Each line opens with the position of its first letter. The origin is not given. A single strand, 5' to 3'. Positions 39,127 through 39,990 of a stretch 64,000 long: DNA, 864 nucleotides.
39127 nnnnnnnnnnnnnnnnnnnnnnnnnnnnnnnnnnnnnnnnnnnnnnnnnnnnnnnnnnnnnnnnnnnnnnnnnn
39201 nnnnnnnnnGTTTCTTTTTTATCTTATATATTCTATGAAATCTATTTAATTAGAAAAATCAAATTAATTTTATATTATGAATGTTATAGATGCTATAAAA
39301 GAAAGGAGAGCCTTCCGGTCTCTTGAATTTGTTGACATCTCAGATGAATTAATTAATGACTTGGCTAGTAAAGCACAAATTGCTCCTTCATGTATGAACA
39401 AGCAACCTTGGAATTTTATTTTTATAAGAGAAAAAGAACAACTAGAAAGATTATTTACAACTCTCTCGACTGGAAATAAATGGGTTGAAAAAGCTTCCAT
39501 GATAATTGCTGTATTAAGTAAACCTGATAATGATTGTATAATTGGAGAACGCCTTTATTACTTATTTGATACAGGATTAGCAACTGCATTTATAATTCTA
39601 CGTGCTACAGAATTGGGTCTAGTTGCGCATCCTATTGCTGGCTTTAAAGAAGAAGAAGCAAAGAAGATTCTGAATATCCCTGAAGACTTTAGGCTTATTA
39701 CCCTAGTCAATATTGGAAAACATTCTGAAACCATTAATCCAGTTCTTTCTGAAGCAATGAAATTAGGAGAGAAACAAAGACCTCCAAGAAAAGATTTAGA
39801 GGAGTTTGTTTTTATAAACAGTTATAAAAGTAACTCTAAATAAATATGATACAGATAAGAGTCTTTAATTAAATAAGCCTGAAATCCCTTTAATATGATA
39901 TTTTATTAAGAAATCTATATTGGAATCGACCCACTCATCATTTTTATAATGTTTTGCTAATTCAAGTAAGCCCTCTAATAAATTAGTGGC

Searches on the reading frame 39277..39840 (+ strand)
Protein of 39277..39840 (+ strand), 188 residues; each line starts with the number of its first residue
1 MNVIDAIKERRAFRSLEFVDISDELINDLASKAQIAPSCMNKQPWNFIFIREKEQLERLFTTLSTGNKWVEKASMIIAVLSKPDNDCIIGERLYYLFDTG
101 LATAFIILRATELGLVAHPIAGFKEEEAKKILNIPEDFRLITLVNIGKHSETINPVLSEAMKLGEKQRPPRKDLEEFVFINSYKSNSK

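Call 38: search_protein_families(library=pfam, proteins=[window:39277-39840:+], max_evalue=0.00001)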
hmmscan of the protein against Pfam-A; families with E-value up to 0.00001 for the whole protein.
window:39277-39840:+ (188 aa): 2 families
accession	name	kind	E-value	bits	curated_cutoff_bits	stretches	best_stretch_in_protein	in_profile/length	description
PF00881.29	Nitroreductase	-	8.4e-16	59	23.5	2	7-60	1-54/167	Nitroreductase family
PF14512.11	TM1586_NiRdase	-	9.1e-06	25.9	27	0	23-51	157-185/215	Putative TM nitroreductase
